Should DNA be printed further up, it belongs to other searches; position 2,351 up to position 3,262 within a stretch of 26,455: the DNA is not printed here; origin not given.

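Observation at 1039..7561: HdrA-less Mvh module: group 3c hydrogenase apparently coupled to a GlcD-type flavoprotein and an HdrD-like CCG protein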

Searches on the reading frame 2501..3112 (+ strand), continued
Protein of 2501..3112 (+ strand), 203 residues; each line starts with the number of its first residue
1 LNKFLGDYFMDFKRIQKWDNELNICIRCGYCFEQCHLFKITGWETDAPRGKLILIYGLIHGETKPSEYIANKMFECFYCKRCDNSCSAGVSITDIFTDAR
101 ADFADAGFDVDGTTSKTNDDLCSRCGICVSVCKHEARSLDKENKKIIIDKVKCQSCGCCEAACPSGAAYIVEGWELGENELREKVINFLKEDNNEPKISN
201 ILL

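Call 49: search_protein_families(library=pfam, proteins=[L072:1049-2254:+, L072:2480-3097:+, L072:4765-7017:+, L072:13649-15397:+, L072:15533-16879:+, L072:17123-17806:+, L072:18064-19317:-, L071:10177-12963:+, L071:2212-4467:+], max_evalue=0.00001)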
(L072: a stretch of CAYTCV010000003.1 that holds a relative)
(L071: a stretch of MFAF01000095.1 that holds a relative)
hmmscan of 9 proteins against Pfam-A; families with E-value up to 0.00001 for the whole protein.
L072:1049-2254:+ (401 aa): 1 family
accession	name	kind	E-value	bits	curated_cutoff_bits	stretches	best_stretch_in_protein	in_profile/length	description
PF07396.17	Porin_O_P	-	6.4e-14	52.4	20.9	1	36-399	4-368/370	Phosphate-selective porin O and P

L072:2480-3097:+ (205 aa): 0 families

L072:4765-7017:+ (750 aa): 3 families
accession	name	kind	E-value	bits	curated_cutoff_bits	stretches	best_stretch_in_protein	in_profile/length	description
PF01515.24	PTA_PTB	-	9.5e-105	350.9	24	1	431-747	2-319/319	Phosphate acetyl/butaryl transferase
PF00390.24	malic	-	3.9e-29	102.2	23.1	1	22-154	2-182/182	Malic enzyme, N-terminal domain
PF03949.21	Malic_M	-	1.1e-19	71.2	23.5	1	168-362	3-230/258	Malic enzyme, NAD binding domain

L072:13649-15397:+ (582 aa): 2 families
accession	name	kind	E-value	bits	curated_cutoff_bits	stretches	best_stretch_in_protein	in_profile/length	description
PF02518.31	HATPase_c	-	3.9e-26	92.1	26.4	1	468-574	2-110/111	Histidine kinase-, DNA gyrase B-, and HSP90-like ATPase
PF00512.31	HisKA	-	7.5e-12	45.6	26.9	1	361-421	3-62/66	His Kinase A (phospho-acceptor) domain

L072:15533-16879:+ (448 aa): 6 families
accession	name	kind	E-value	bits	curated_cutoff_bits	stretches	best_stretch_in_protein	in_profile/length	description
PF00158.32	Sigma54_activat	-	1.4e-68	230.2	20.2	1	142-308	1-167/168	Sigma-54 interaction domain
PF00072.30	Response_reg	-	2.5e-30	105.4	30.2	1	6-115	1-110/111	Response regulator receiver domain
PF25601.1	AAA_lid_14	-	4e-27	94.3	27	1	314-393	1-80/87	AAA+ ATPase lid domain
PF14532.12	Sigma54_activ_2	-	1.7e-19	70.9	25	1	143-313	1-138/138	Sigma-54 interaction domain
PF02954.25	HTH_8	-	1.5e-12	47.5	22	1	400-439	1-40/42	Bacterial regulatory protein, Fis family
PF07728.20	AAA_5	-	1.6e-06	28.6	22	1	166-270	2-102/139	AAA domain (dynein-related subfamily)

L072:17123-17806:+ (227 aa): 0 families

L072:18064-19317:- (417 aa): 2 families
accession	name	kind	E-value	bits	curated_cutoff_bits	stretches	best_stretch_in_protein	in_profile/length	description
PF00208.27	ELFV_dehydrog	-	3.1e-75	253.4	23.4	1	181-414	1-241/241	Glutamate/Leucine/Phenylalanine/Valine dehydrogenase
PF02812.23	ELFV_dehydrog_N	-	6.1e-55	184.9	25.3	1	36-162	2-128/129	Glu/Leu/Phe/Val dehydrogenase, dimerisation domain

L071:10177-12963:+ (928 aa): 7 families
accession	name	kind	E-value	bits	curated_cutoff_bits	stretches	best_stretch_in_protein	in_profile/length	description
PF00158.32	Sigma54_activat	-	3.3e-69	232.3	20.2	1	622-788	1-167/168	Sigma-54 interaction domain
PF00072.30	Response_reg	-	5.9e-28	97.7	30.2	1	488-595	3-110/111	Response regulator receiver domain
PF25601.1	AAA_lid_14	-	4.4e-27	94.2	27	1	794-873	1-80/87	AAA+ ATPase lid domain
PF14532.12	Sigma54_activ_2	-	8.7e-20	71.8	25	1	623-793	1-138/138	Sigma-54 interaction domain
PF02954.25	HTH_8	-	1.6e-12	47.4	22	1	880-919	1-40/42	Bacterial regulatory protein, Fis family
PF00512.31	HisKA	-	2.5e-07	31.1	26.9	1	361-404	3-45/66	His Kinase A (phospho-acceptor) domain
PF07728.20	AAA_5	-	4.2e-06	27.2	22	0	646-751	2-103/139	AAA domain (dynein-related subfamily)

L071:2212-4467:+ (751 aa): 3 families
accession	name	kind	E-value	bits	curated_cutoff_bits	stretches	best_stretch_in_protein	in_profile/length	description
PF01515.24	PTA_PTB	-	3.3e-103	345.8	24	1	432-748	2-319/319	Phosphate acetyl/butaryl transferase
PF00390.24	malic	-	6.8e-29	101.4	23.1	1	23-155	2-182/182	Malic enzyme, N-terminal domain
PF03949.21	Malic_M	-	6.6e-20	71.9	23.5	1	169-363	3-230/258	Malic enzyme, NAD binding domain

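Call 65: search_solved_structures(query=L010:3472-4641:+, max_evalue=0.01)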
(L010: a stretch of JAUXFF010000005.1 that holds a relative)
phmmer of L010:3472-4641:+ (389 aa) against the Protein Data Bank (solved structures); distinct sequences matched with E-value up to 0.01: 3.
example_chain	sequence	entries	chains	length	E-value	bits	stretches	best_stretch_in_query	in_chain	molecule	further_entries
9t1s_M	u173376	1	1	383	4.5e-32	114.6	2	246-361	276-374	formate dehydrogenase (coenzyme F420)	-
8rvu_E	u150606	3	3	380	1.1e-27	100.1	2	167-351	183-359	Formate dehydrogenase, beta subunit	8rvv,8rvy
7bkb_E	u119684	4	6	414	5.9e-19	71.4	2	239-374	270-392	Formate dehydrogenase, beta subunit (F420)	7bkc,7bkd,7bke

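Call 66: search_solved_structures(query=L010:4628-5746:+, max_evalue=0.01)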
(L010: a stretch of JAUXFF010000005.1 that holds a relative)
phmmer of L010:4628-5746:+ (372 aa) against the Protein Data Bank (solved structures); distinct sequences matched with E-value up to 0.01: 12.
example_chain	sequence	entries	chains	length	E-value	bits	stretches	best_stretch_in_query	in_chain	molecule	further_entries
9t1s_M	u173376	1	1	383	1.8e-35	126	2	157-354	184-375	formate dehydrogenase (coenzyme F420)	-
8rvu_E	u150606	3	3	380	2.7e-30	108.9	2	156-360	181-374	Formate dehydrogenase, beta subunit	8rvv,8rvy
7bkb_E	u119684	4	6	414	1e-24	90.5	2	156-365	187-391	Formate dehydrogenase, beta subunit (F420)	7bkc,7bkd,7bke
7eu3_I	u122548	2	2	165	0.00014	24.3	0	305-347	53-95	NAD(P)H-quinone oxidoreductase subunit I, chloroplastic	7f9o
7wfg_I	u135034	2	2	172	0.00019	23.9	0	306-347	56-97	NAD(P)H-quinone oxidoreductase subunit I, chloroplastic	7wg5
6hum_I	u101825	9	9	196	0.00024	23.5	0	248-331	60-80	NAD(P)H-quinone oxidoreductase subunit I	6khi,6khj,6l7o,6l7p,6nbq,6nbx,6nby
2fug_9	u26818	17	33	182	0.00046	22.6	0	250-286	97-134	NADH-quinone oxidoreductase chain 9 | NADH-QUINONE OXIDOREDUCTASE SUBUNIT 9 | NADH-quinone oxidoreductase subunit I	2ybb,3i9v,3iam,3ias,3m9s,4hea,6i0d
9grx_I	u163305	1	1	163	0.00066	22.1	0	306-347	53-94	NAD(P)H-quinone oxidoreductase subunit I, chloroplastic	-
8jw0_c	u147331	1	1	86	0.0017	20.7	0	312-343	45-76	Photosystem I PsaC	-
9nez_B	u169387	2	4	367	0.0019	20.6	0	246-267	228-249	Sulfhydrogenase 1 subunit beta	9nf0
8jze_c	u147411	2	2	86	0.0026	20.2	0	313-343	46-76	Photosystem I PsaC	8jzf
7qco_C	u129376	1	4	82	0.0056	19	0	311-344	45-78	Photosystem I iron-sulfur center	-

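Call 67: search_protein_representatives(alignment_id=A1)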
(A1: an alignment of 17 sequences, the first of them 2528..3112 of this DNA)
Query: 17 sequences, 185 profile positions. Proteins with E-value up to 0.001 (for the whole library): 11891; up to 1e-10: 844; up to 1e-30: 18. The best 150 are listed.
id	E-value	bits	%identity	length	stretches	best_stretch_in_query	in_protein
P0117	4.2e-77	274.1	-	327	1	2-183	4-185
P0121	1.4e-76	272.5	-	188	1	1-180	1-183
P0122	6.1e-57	208.4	-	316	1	3-180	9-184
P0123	1.8e-56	206.9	-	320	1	1-182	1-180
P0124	2.1e-49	183.9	-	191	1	30-161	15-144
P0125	3.1e-46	173.5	-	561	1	2-117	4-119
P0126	8.6e-44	165.6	-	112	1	83-183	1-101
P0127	6.3e-43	162.7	-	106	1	1-81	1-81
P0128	3.6e-39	150.5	-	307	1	2-95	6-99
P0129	1.9e-37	144.9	-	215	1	2-93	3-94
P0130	9.8e-35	136.0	-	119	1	2-89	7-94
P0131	3.3e-34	134.3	-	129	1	2-84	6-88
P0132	4.7e-34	133.8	-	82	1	2-76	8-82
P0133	2.4e-33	131.5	-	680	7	107-169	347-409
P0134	6.2e-33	130.2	-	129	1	2-97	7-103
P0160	2.1e-18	82.8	-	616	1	10-102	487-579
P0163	5.6e-18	81.4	-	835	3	5-109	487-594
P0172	1.3e-17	80.2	-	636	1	6-99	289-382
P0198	2.4e-16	76.1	-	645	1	11-103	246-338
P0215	2.1e-15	73.0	-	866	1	10-105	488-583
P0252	1.7e-14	70.1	-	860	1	6-101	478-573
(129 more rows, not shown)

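Call 68: search_protein_families(library=pfam, proteins=[P0163, P0215, P0252, P0160, P0125, P0172, P0198, P0128], max_evalue=0.000001)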
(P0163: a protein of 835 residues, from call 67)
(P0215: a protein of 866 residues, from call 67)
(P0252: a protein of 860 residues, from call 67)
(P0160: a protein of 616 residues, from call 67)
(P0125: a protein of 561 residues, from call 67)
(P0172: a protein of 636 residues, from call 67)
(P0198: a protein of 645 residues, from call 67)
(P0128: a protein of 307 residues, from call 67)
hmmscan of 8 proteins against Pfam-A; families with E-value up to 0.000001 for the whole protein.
P0163 (835 aa): 4 families
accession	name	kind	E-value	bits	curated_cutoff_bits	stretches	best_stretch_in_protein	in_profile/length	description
PF02913.24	FAD-oxidase_C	-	1.4e-68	231.7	21.2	1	218-461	1-247/248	FAD linked oxidases, C-terminal domain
PF01565.28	FAD_binding_4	-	1.4e-42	145.1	26.4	1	43-181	1-138/139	FAD binding domain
PF02754.22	CCG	-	3e-25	88.6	20.6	1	719-806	1-85/85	Cysteine-rich domain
PF13183.11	Fer4_8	-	1.2e-10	42.2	27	1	494-563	1-68/68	4Fe-4S dicluster domain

P0215 (866 aa): 5 families
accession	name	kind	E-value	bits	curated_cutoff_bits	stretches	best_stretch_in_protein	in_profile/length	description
PF02913.24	FAD-oxidase_C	-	1.1e-63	215.7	21.2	1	212-455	1-248/248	FAD linked oxidases, C-terminal domain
PF01565.28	FAD_binding_4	-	5.6e-44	149.7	26.4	1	37-176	1-139/139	FAD binding domain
PF02754.22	CCG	-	1e-30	106.1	20.6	2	749-836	1-84/85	Cysteine-rich domain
PF13183.11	Fer4_8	-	3.1e-12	47.3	27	1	491-559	2-68/68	4Fe-4S dicluster domain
PF13534.11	Fer4_17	-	5.8e-08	33.6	22.2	1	493-559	1-60/61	4Fe-4S dicluster domain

P0252 (860 aa): 5 families
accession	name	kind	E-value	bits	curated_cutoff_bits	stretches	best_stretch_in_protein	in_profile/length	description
PF01565.28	FAD_binding_4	-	6.6e-40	136.5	26.4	1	46-184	1-138/139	FAD binding domain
PF02754.22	CCG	-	6.6e-29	100.3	20.6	2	743-831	1-85/85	Cysteine-rich domain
PF13183.11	Fer4_8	-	4.4e-11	43.6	27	1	485-553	2-68/68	4Fe-4S dicluster domain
PF02913.24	FAD-oxidase_C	-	6.2e-08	33.1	21.2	1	215-438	5-248/248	FAD linked oxidases, C-terminal domain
PF13534.11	Fer4_17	-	7.3e-07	30.1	22.2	0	488-553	2-60/61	4Fe-4S dicluster domain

P0160 (616 aa): 4 families
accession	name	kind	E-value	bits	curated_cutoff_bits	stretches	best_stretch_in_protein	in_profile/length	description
PF02913.24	FAD-oxidase_C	-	2.8e-61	207.8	21.2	1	211-454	1-248/248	FAD linked oxidases, C-terminal domain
PF01565.28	FAD_binding_4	-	6.5e-45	152.7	26.4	1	37-175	1-139/139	FAD binding domain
PF13183.11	Fer4_8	-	4.1e-13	50.1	27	1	491-558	3-68/68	4Fe-4S dicluster domain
PF13534.11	Fer4_17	-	1.7e-08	35.3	22.2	1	493-559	2-61/61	4Fe-4S dicluster domain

P0125 (561 aa): 6 families
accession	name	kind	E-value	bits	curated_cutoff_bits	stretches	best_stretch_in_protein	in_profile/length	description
PF01706.21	FliG_C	-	1.1e-14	55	23.3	1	211-301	20-108/108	FliG C-terminal domain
PF12746.13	GNAT_acetyltran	-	1.1e-09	38.7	26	1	474-547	163-234/243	GNAT acetyltransferase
PF13183.11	Fer4_8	-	8.9e-09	36.2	27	1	14-83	1-68/68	4Fe-4S dicluster domain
PF13534.11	Fer4_17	-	3.8e-08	34.2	22.2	1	18-83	2-60/61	4Fe-4S dicluster domain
PF00583.31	Acetyltransf_1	-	4.9e-08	33.7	20.7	1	464-547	29-116/116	Acetyltransferase (GNAT) family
PF08445.16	FR47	-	1.6e-07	31.7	22.1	1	496-553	26-83/86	FR47-like protein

P0172 (636 aa): 5 families
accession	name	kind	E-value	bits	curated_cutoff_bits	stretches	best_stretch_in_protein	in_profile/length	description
PF02913.24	FAD-oxidase_C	-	3.7e-65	220.5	21.2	1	21-263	1-247/248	FAD linked oxidases, C-terminal domain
PF02754.22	CCG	-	2.1e-27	95.4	20.6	2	521-607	1-84/85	Cysteine-rich domain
PF13183.11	Fer4_8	-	6.9e-13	49.4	27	1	295-364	1-68/68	4Fe-4S dicluster domain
PF13237.11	Fer4_10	-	8.6e-08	32.4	25.5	0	349-368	8-22/53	4Fe-4S dicluster domain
PF13534.11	Fer4_17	-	2.7e-07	31.5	22.2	1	299-364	2-60/61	4Fe-4S dicluster domain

P0198 (645 aa): 4 families
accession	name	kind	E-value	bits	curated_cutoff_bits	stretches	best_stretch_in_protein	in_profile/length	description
PF02754.22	CCG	-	3.2e-32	110.9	20.6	2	504-589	1-84/85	Cysteine-rich domain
PF13183.11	Fer4_8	-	1.6e-09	38.6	27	1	251-316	5-68/68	4Fe-4S dicluster domain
PF13534.11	Fer4_17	-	8.9e-08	33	22.2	1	251-316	2-60/61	4Fe-4S dicluster domain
PF02913.24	FAD-oxidase_C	-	1.4e-07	32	21.2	1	20-193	58-248/248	FAD linked oxidases, C-terminal domain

P0128 (307 aa): 3 families
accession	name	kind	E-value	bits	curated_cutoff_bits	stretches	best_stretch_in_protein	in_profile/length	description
PF13183.11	Fer4_8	-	3.7e-11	43.8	27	1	16-85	1-68/68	4Fe-4S dicluster domain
PF13534.11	Fer4_17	-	1.2e-09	39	22.2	1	19-85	1-60/61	4Fe-4S dicluster domain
PF12838.12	Fer4_7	-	9.1e-07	29.7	27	0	19-85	1-52/52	4Fe-4S dicluster domain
